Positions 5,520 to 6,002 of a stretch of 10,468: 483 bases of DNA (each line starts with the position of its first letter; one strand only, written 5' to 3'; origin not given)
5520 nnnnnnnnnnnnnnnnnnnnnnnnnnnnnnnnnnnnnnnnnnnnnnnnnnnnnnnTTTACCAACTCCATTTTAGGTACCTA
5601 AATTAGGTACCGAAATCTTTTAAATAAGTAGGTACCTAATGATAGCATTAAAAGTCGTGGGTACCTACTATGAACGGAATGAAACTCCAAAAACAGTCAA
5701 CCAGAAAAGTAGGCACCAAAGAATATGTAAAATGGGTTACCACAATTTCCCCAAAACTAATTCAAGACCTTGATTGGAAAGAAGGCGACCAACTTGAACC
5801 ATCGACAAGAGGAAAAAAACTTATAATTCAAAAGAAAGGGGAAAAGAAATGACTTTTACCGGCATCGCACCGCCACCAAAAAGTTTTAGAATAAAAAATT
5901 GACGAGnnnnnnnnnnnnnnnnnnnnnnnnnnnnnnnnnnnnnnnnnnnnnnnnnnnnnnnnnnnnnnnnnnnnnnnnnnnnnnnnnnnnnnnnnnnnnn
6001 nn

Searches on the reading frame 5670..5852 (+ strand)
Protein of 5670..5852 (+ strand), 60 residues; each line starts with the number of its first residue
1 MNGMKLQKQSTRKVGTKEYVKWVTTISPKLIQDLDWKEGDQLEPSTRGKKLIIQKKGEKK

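Call 4: search_protein_families(library=pfam, proteins=[window:5670-5852:+], max_evalue=0.01)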
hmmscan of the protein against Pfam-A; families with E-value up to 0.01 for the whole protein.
window:5670-5852:+ (60 aa): 0 families

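Call 7: search_protein_families(library=pfam, proteins=[window:5670-5852:+], max_evalue=10)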
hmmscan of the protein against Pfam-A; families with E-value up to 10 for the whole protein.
window:5670-5852:+ (60 aa): 1 family
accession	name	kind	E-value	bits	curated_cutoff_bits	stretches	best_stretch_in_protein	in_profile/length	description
PF04014.23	MazE_antitoxin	-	0.022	15.2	24.7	1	30-59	16-46/48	Antidote-toxin recognition MazE, bacterial antitoxin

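Call 8: search_protein_families(library=ncbifam, proteins=[window:5670-5852:+], max_evalue=1)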
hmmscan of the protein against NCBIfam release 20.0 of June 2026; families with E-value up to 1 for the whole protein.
window:5670-5852:+ (60 aa): 1 family
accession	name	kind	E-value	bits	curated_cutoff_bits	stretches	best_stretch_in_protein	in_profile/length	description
TIGR01439.1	lp_hng_hel_AbrB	domain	0.0076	16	28.3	1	33-56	19-43/44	transcriptional regulator, AbrB family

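Call 10: find_homologous_proteins(query=window:5670-5849:+, max_evalue=0.01)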
Query window:5670-5849:+ (60 aa): 2 proteins with E <= 0.01 among 2 candidates.
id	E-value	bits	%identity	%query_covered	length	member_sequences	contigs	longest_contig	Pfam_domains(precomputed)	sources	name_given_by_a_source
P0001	5.5e-31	122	100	100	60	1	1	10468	-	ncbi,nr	ncbi:MAG: hypothetical protein PHD95_06160 [Candidatus ainarchaeum sp.]|nr:hypothetical protein [Can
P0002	5.7e-21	91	73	100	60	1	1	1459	-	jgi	-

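Call 12: find_encoding_contigs(protein=P0002, flank=10000)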
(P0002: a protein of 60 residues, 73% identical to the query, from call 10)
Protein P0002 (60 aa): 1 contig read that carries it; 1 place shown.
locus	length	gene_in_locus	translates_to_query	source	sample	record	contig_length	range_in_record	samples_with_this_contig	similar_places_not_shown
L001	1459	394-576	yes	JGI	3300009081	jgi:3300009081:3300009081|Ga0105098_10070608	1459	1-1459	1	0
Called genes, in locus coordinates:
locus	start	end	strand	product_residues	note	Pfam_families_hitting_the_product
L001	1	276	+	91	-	?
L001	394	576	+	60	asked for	-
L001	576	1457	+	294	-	?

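Call 27: search_protein_representatives(alignment_id=A1)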
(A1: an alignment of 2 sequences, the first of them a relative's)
Query: 2 sequences, 60 profile positions. Proteins with E-value up to 0.001 (for the whole library): 257; up to 1e-10: 26; up to 1e-30: 0. The best 150 are listed.
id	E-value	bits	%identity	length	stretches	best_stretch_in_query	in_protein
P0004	7.1e-15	70.6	-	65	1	2-56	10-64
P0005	1.1e-13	66.8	-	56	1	4-56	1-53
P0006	2.3e-13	65.7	-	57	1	4-58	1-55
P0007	6.1e-13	64.4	-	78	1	5-56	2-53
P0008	6.4e-13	64.3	-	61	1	4-59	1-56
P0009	8.9e-13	63.8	-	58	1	4-60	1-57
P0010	1.0e-12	63.7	-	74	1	3-57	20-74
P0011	1.2e-12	63.4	-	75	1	6-58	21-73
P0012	1.6e-12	63.1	-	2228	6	16-46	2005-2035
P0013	2.4e-12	62.5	-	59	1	4-58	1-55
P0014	2.8e-12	62.3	-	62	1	4-58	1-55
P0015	2.8e-12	62.2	-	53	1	4-56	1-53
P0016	3.2e-12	62.0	-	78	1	1-56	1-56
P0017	3.9e-12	61.8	-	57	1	4-59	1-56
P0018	4.4e-12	61.6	-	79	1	4-55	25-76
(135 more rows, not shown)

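Call 30: search_solved_structures(query=A3, max_evalue=10, show_alignments=2)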
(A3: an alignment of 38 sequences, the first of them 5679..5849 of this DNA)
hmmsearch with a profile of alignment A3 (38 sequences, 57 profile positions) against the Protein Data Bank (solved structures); distinct sequences matched with E-value up to 10: 5.
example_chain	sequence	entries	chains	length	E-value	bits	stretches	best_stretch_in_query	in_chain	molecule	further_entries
1z0r_A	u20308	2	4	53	0.025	17.5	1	21-54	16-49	Transition state regulatory protein abrB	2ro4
2k1n_A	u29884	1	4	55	0.027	17.4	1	21-54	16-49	AbrB family transcriptional regulator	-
1gug_A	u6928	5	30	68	0.03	17.2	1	22-50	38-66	MOLYBDATE BINDING PROTEIN II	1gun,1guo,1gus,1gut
1yfb_A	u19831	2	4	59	0.037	17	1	21-54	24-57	Transition state regulatory protein abrB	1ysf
2ro5_A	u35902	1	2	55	0.31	14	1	21-53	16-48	Stage V sporulation protein T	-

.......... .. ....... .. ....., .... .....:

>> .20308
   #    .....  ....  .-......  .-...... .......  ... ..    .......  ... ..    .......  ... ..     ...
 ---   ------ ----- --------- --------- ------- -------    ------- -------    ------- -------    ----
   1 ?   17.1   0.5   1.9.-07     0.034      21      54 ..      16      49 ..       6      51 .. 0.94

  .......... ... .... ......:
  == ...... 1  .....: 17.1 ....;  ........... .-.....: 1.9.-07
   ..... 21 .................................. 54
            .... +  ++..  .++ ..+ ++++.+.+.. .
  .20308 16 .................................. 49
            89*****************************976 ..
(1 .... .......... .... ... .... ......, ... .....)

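Call 31: search_protein_families(library=pfam, alignment_id=A3, max_evalue=0.1)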
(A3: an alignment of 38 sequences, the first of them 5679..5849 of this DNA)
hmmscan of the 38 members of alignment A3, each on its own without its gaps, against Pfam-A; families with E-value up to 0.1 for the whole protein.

A. member 1, window:5679-5849:+ (57 aa): 1 family
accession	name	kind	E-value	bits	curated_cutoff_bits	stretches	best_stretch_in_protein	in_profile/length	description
PF04014.23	MazE_antitoxin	-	0.022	15.1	24.7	1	27-56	16-46/48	Antidote-toxin recognition MazE, bacterial antitoxin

B. families by the number of members that match (of 38 scanned): 9 families
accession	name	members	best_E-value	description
PF04014.23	MazE_antitoxin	34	6.5e-10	Antidote-toxin recognition MazE, bacterial antitoxin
PF11638.13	DnaA_N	2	0.045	DnaA N-terminal domain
PF07497.18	Rho_RNA_bind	2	0.091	Rho termination factor, RNA-binding domain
PF07325.16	Curto_V2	1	0.0077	Curtovirus V2 protein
PF10341.16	TPP1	1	0.033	Shelterin complex subunit, TPP1/ACD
PF01568.27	Molydop_binding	1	0.049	Molydopterin dinucleotide binding domain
PF11213.13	DUF3006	1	0.057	Protein of unknown function (DUF3006)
PF02359.24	CDC48_N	1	0.058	Cell division protein 48 (CDC48), N-terminal domain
PF23821.1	DUF7191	1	0.071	Family of unknown function (DUF7191)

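Call 34: find_related_loci(query=A4, collection=genome_contigs, flank=4000)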
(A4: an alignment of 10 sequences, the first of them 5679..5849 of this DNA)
Query A4 (57 aa) in genome_contigs; peptide patterns used: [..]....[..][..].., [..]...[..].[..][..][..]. (x = any residue, [..] = any of these).
254 stretches matched a pattern; 105 encode a relative of the query (tblastn E <= 1e-3); the best 80 are kept; 80 distinct loci.
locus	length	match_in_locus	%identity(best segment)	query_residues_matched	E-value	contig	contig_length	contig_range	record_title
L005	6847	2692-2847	56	1-52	1e-15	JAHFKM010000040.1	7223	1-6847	MAG: archaeon isolate nzgw41 NODE_18248_length_7224_cov_4.022807, whole genome shotgun sequence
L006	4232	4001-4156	56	1-52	2e-15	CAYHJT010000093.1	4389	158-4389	MAG TPA_asm: Candidatus Woesearchaeota archaeon isolate ERP119705_co13_255 genome assembly, contig: NODE_25489_length_43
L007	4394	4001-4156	56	1-52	4e-15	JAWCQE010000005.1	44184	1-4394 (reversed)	MAG: Candidatus Pacearchaeota archaeon isolate JZ-2_201901_bins_146 JZ-2_201901_bins_146_scaffold_5, whole genome shotgu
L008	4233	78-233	56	1-52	4e-15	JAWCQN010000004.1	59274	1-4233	MAG: Candidatus Pacearchaeota archaeon isolate JZ-2_201901_bins_85 JZ-2_201901_bins_85_scaffold_4, whole genome shotgun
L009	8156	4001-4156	56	1-52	4e-15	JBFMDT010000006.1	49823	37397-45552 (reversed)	MAG: Nanoarchaeota archaeon isolate MAG226 MAG226_7, whole genome shotgun sequence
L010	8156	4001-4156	52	1-52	7e-15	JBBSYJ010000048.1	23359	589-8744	MAG: Nanoarchaeota archaeon isolate H32-bin101_1 H32_bin101_1_000000000048, whole genome shotgun sequence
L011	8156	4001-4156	52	1-52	6e-15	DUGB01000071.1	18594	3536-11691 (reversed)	MAG TPA_asm: Candidatus Woesearchaeota archaeon isolate UBA10204 contig_47335, whole genome shotgun sequence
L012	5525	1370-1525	54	1-52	1e-14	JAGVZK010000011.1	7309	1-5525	Candidatus Woesearchaeota archaeon isolate RIFCSPLOWO2_01_FULL_37_43 rifcsplowo2_01_scaffold_28773, whole genome shotgun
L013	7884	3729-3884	54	1-52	1e-14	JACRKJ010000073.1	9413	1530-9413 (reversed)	MAG: Candidatus Woesearchaeota archaeon isolate NC_groundwater_1852_Pr3_B-0.1um_40_9 SR-2_scaffold_141_3590969, whole ge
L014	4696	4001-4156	52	1-52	1e-14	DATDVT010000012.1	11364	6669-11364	MAG TPA_asm: Candidatus Nanoarchaeia archaeon isolate SMAG_U8091 k141_1623462, whole genome shotgun sequence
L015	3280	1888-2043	58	1-52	2e-14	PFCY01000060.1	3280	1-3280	MAG: Candidatus Pacearchaeota archaeon CG10_big_fil_rev_8_21_14_0_10_32_14 CG10_8_21_14_0.10_scaffold_35589_c, whole gen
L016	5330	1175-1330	58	1-52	2e-14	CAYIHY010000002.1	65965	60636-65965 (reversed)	MAG TPA_asm: Candidatus Woesearchaeota archaeon isolate ERP119705_co22_17 genome assembly, contig: NODE_226_length_65965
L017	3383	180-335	50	1-52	2e-14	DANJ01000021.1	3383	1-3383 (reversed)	MAG TPA_asm: Candidatus Pacearchaeota archaeon UBA92 UBA92_contig_35190, whole genome shotgun sequence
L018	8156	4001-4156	52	1-52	2e-14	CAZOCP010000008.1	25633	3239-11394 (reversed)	MAG TPA_asm: Candidatus Woesearchaeota archaeon isolate SRP178908_co2_32 genome assembly, contig: NODE_651_length_25633_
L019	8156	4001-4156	58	1-52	1e-14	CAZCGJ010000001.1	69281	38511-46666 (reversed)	MAG TPA_asm: Candidatus Woesearchaeota archaeon isolate SRP272421_co2_592 genome assembly, contig: NODE_557_length_69281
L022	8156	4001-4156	52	1-52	2e-14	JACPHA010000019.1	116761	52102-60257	MAG: Candidatus Pacearchaeota archaeon isolate NC_groundwater_402_Ag_B-0.1um_34_21 GD18-4_B1_scaffold_2016117, whole gen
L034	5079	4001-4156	52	1-52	6e-14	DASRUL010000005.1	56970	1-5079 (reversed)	MAG TPA_asm: Candidatus Nanoarchaeia archaeon isolate SMAG_U8021 k141_170189, whole genome shotgun sequence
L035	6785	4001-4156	56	1-52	9e-14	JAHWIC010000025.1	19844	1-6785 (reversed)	MAG: Candidatus Woesearchaeota archaeon isolate Yap2000.bin4.8 contig-145_2545, whole genome shotgun sequence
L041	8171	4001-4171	47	1-57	3e-13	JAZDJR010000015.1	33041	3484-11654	MAG: Candidatus Micrarchaeota archaeon isolate MEGAHIT-group-0.496 k141_424923, whole genome shotgun sequence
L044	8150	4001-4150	58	1-50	4e-13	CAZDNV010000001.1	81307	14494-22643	MAG TPA_asm: uncultured Candidatus Bathyarchaeia archaeon isolate binchicken_co91_418 genome assembly, contig: NODE_291_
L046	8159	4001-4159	51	1-53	5e-13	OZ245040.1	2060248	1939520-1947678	MAG: Nitrosopumilus sp. isolate aa22790b-0d10-49fa-8547-5ba004503ecc genome assembly, chromosome: 1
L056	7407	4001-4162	50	1-54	2e-12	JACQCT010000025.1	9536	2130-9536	MAG: Thaumarchaeota archaeon isolate NC_groundwater_975_Pr1_S-0.2um_35_340 Montesol18-Sp2_coassembly_scaffold_270703, wh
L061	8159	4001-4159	45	1-53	6e-12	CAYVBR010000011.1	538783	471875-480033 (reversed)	MAG TPA_asm: uncultured Candidatus Nitrosotenuis sp. isolate binchicken_co200_70 genome assembly, contig: k141_731630, w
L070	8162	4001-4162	54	1-54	3e-11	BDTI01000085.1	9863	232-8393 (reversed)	Archaeon BMS3Abin16 DNA, contig: NODE_64, whole genome shotgun sequence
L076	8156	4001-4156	50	1-52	1e-10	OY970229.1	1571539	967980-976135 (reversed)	MAG: uncultured Candidatus Micrarchaeota archaeon isolate MFD01476.bin.c.6 genome assembly, chromosome: 1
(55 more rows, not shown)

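Call 42: search_protein_families(library=pfam, alignment_id=A5, max_evalue=0.001)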
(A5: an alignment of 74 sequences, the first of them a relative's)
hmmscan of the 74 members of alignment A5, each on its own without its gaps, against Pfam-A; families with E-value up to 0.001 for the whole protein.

A. member 1, L005:1722-2588:- (288 aa): 1 family
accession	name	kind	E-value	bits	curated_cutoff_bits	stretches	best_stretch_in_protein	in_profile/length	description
PF13610.12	DDE_Tnp_IS240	-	1.2e-11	45.4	27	1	115-249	3-132/139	DDE domain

B. families by the number of members that match (of 74 scanned): 41 families (the first 25 are shown)
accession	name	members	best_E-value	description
PF13610.12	DDE_Tnp_IS240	43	4.2e-21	DDE domain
PF13683.12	rve_3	14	4.1e-11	Integrase core domain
PF00665.32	rve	11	2.4e-08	Integrase core domain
PF03050.20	DDE_Tnp_IS66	8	6.7e-12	Transposase IS66 family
PF00872.24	Transposase_mut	7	2.6e-05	Transposase, Mutator family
PF04434.22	SWIM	6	6.6e-06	SWIM zinc finger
PF03811.18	Zn_ribbon_InsA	5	1e-05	InsA N-terminal domain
PF01609.27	DDE_Tnp_1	4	1e-24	Transposase DDE domain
PF25208.1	DUF7838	2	1.4e-05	Domain of unknown function (DUF7838)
PF01314.23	AFOR_C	1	4.8e-117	Aldehyde ferredoxin oxidoreductase, domains 2 & 3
PF02730.20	AFOR_N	1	4.2e-75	Aldehyde ferredoxin oxidoreductase, N-terminal domain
PF00459.30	Inositol_P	1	5.5e-54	Inositol monophosphatase family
PF13707.11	RloB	1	8.6e-40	RloB-like protein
PF04851.21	ResIII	1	2.3e-33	Type III restriction enzyme, res subunit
PF18766.7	SWI2_SNF2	1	1.7e-17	SWI2/SNF2 ATPase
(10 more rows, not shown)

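Call 43: search_protein_families(library=pfam, alignment_id=A6, max_evalue=0.001)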
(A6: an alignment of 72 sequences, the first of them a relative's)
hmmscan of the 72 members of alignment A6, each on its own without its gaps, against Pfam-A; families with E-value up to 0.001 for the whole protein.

A. member 1, L001:576-1457:+ (294 aa): 2 families
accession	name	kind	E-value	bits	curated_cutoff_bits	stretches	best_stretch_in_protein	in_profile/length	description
PF01555.25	N6_N4_Mtase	-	3.9e-23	83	26.7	1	104-246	1-139/221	DNA methylase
PF02086.21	MethyltransfD12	-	0.00036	20.8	22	1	85-156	158-229/253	D12 class N6 adenine-specific DNA methyltransferase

B. families by the number of members that match (of 72 scanned): 84 families (the first 25 are shown)
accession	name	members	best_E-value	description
PF00227.31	Proteasome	16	2.9e-14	Proteasome subunit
PF04055.27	Radical_SAM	3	3e-18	Radical SAM superfamily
PF01555.25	N6_N4_Mtase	2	2e-56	DNA methylase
PF00406.28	ADK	2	9.1e-40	Adenylate kinase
PF00270.35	DEAD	2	1.4e-32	DEAD/DEAH box helicase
PF04851.21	ResIII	2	5.5e-26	Type III restriction enzyme, res subunit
PF13207.12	AAA_17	2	8.4e-23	AAA domain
PF00271.37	Helicase_C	2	7.1e-22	Helicase conserved C-terminal domain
PF13238.12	AAA_18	2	1.4e-11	AAA domain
PF01909.29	NTP_transf_2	2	1.5e-07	Nucleotidyltransferase domain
PF13353.11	Fer4_12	2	3e-05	4Fe-4S single cluster domain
PF22590.2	Cas3-like_C_2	2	0.00021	CRISPR-associated nuclease/helicase Cas3, C-terminal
PF00493.29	MCM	1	4.3e-87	MCM P-loop domain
PF01136.24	Peptidase_U32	1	3.8e-81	Peptidase family U32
PF02934.20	GatB_N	1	5.4e-76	GatB/GatE catalytic domain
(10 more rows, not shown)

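Call 44: find_homologous_proteins(query=A3, max_evalue=0.00001)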
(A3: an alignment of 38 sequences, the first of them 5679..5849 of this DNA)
Query A3 (38 sequences) (57 aa, profile of the alignment): 1671 proteins with E <= 0.00001 among 1966 candidates; the best 120 are listed.
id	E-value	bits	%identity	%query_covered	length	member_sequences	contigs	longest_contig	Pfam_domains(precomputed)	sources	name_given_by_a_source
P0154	4.2e-25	105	59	95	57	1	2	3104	PF04014.24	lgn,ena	-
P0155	8.1e-25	104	58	88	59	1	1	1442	PF04014.24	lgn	-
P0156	9.2e-25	104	58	93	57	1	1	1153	PF04014.24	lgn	-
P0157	1.3e-24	103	53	93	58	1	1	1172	PF04014.24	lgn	-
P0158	1.4e-24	103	49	93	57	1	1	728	PF04014.24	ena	-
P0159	2.0e-24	103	53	96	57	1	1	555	-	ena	-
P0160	2.1e-24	103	58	96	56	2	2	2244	PF04014.24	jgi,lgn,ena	jgi:antitoxin component of MazEF toxin-antitoxin module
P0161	2.3e-24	103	56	91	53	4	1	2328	PF04014.24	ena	-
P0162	2.3e-24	103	56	100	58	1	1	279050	PF04014.24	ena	-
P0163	2.6e-24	102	56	91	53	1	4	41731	PF04014.24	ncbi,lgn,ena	-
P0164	3.7e-24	102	52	98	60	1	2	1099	PF04014.24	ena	-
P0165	3.8e-24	102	58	91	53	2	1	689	-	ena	-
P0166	4.3e-24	102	58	93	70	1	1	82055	PF04014.24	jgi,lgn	jgi:antitoxin component of MazEF toxin-antitoxin module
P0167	4.3e-24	102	58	91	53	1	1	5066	PF04014.24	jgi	jgi:antitoxin component of MazEF toxin-antitoxin module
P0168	4.3e-24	102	56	100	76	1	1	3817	-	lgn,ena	-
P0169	4.4e-24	102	56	91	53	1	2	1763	PF04014.24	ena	-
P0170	5.3e-24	101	55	93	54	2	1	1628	PF04014.24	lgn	-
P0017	5.8e-24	101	48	91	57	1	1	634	PF04014.24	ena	-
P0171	6.3e-24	101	57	93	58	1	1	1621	PF04014.24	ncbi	-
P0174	6.8e-24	101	57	93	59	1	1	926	PF04014.24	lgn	-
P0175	7.2e-24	101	50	95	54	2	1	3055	PF04014.24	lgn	-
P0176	7.3e-24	101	56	91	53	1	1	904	PF04014.24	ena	-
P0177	7.5e-24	101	52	95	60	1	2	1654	PF04014.24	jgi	jgi:antitoxin component of MazEF toxin-antitoxin module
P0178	8.0e-24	101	55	93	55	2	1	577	PF04014.24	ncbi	-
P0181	8.6e-24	101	63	72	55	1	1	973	PF04014.24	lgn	-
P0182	9.8e-24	101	58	93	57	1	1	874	PF04014.24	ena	-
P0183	9.8e-24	101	51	93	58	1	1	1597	PF04014.24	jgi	jgi:antitoxin component of MazEF toxin-antitoxin module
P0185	1.0e-23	101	58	91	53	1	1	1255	PF04014.24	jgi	-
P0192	1.2e-23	100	54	91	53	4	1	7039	PF04014.24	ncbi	-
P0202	1.4e-23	100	53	93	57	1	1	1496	PF04014.24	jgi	jgi:antitoxin component of MazEF toxin-antitoxin module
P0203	1.4e-23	100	53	93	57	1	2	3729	PF04014.24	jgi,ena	-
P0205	1.4e-23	100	56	91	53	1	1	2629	PF04014.24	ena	-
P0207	1.4e-23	100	56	96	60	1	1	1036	PF04014.24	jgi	jgi:antitoxin component of MazEF toxin-antitoxin module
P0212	1.5e-23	100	50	91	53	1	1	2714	PF04014.24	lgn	-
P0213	1.5e-23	100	52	95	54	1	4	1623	PF04014.24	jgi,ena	-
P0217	1.6e-23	100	57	93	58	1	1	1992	PF04014.24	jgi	jgi:antitoxin component of MazEF toxin-antitoxin module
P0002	1.6e-23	100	75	100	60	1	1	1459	-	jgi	-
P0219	1.6e-23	100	48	91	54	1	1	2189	PF04014.24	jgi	-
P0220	1.7e-23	100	57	95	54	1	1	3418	PF04014.24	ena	-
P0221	1.7e-23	100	57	89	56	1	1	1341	PF04014.24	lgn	-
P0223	1.7e-23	100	52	91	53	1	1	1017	PF04014.24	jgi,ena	-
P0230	1.8e-23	100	51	93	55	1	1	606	PF04014.24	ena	-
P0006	1.8e-23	100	44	100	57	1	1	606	PF04014.24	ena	-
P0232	2.0e-23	100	56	91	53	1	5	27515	PF04014.24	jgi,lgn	-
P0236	2.0e-23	100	54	91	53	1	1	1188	PF04014.24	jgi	-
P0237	2.1e-23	99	52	91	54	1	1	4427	PF04014.24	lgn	-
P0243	2.5e-23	99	55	93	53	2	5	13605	PF04014.24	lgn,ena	-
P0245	2.7e-23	99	54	91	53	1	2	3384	PF04014.24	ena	-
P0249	2.9e-23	99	51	93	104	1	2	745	PF04014.24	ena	-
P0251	3.1e-23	99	51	93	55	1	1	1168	PF04014.24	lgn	-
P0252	3.1e-23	99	58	93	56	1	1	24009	PF04014.24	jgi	jgi:antitoxin component of MazEF toxin-antitoxin module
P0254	3.1e-23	99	55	93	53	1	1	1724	PF04014.24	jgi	-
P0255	3.2e-23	99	54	91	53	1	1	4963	PF04014.24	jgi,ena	-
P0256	3.2e-23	99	60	93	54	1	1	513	PF04014.24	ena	-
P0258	3.3e-23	99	48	91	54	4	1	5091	PF04014.24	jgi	jgi:bifunctional DNA-binding transcriptional regulator/antitoxin component of YhaV-PrlF toxin-antito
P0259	3.3e-23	99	49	100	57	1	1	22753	PF04014.24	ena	-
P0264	3.6e-23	99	56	91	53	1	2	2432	PF04014.24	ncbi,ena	-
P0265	3.6e-23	99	58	91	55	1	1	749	PF04014.24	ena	-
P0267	3.6e-23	99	51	93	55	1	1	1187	PF04014.24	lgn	-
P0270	3.7e-23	99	46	100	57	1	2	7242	PF04014.24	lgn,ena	-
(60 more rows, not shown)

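Call 54: predict_structure(alignment_id=A7)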
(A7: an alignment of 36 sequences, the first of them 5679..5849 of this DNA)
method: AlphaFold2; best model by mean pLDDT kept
length: 57 residues; sequences in the alignment: 36
mean_pLDDT: 89.6   pTM: 0.59
mean pLDDT of the five models: 89.6, 85.7, 83.8, 80.5, 73.5
residues with pLDDT >= 90: 37; 70-90: 18; 50-70: 2; < 50: 0
segments of 3 or more residues with pLDDT < 50: none
pLDDT, mean of each block of 10 residues (from residue 1): 85 86 95 95 94 80
secondary structure, 60 per line:
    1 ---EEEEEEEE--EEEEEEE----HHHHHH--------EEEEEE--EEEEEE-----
elements in order: E4-11 E14-20 H25-30 E39-44 E47-52

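Call 56: find_related_loci(query=A1, collection=metagenome_contigs, flank=4000)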
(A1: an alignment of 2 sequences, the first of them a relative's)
Query A1 (60 aa) in metagenome_contigs; peptide patterns used: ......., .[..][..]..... (x = any residue, [..] = any of these).
188 stretches matched a pattern; 2 encode a relative of the query (tblastn E <= 1e-3); 2 distinct loci.
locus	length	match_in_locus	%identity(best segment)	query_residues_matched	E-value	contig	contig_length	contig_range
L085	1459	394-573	73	1-60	4e-27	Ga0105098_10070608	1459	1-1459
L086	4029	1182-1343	50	1-54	2e-16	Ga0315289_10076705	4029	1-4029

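Call 57: fold_search(model_id=the predicted structure, library=pdb)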
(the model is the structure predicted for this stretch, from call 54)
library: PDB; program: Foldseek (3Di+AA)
matches with E <= 10: 70; with E <= 0.001: 0
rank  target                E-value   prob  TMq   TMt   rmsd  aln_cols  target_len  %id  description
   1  1ub4_C                5.2e-02  1.00  0.49  0.38   5.3        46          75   26  crystal structure of MazEF complex (released 2003-05-20)
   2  2mrn_MODEL_1_A        8.8e-02  0.98  0.46  0.40   5.3        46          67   26  Structure of truncated EcMazE (released 2015-02-04)
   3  1mvf_D                1.2e-01  0.99  0.53  0.67   5.5        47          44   23  MazE addiction antidote (released 2003-06-10)
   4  9a4b_A                4.8e-01  0.98  0.53  0.33   1.0        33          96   30  Integrative model of ABRB-ATPE by crosslinking MS and deep learning (released 2024-09-18)
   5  2mru_MODEL_1_A        5.9e-01  0.82  0.47  0.52   5.5        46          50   26  Structure of truncated EcMazE-DNA complex (released 2015-02-04)
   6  1yfb_A                1.2e+00  0.87  0.51  0.56   1.2        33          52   30  The solution structure of the N-domain of the transcription factor abrB (released 2005-04-12)
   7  5l6m_D                1.3e+00  0.41  0.38  0.31   6.4        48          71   23  Structure of Caulobacter crescentus VapBC1 (VapB1deltaC:VapC1 form) (released 2016-12-28)
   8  2k1n_MODEL_1_A        1.5e+00  0.60  0.45  0.47   2.1        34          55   29  DNA bound structure of the N-terminal domain of AbrB (released 2008-11-11)
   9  7xi6_A                1.5e+00  0.30  0.44  0.45   4.2        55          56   16  Crystal structure of C56 from pSSVi (released 2023-04-19)
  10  2ro5_MODEL_1_A        1.5e+00  0.23  0.40  0.41   7.3        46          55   24  RDC-refined solution structure of the N-terminal DNA recognition domain of the Bacillus subtilis transition-st (released 2008-11-11)
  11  2w1t_A                1.8e+00  0.63  0.48  0.17   3.2        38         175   29  Crystal Structure of B. subtilis SpoVT (released 2008-11-18)
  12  2w1t_B                2.2e+00  0.60  0.49  0.18   3.2        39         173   28  Crystal Structure of B. subtilis SpoVT (released 2008-11-18)
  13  3o27_A                2.2e+00  0.20  0.35  0.34   3.4        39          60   18  The crystal structure of C68 from the hybrid virus-plasmid pSSVx (released 2011-01-19)
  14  5k8j_D                2.3e+00  0.30  0.42  0.36   6.4        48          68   21  Structure of Caulobacter crescentus VapBC1 (apo form) (released 2016-12-28)
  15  2fy9_MODEL_1_A        2.3e+00  0.25  0.42  0.43   6.0        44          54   27  Solution Structure of the N-Terminal DNA Recognition Domain of the Bacillus Subtilis Transcription-State Regul (released 2006-05-23)
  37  2l66_MODEL_1_A        5.4e+00  0.30  0.50  0.53   1.6        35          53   28  The DNA-recognition fold of Sso7c4 suggests a new member of SpoVT-AbrB superfamily from archaea. (released 2011-09-07)
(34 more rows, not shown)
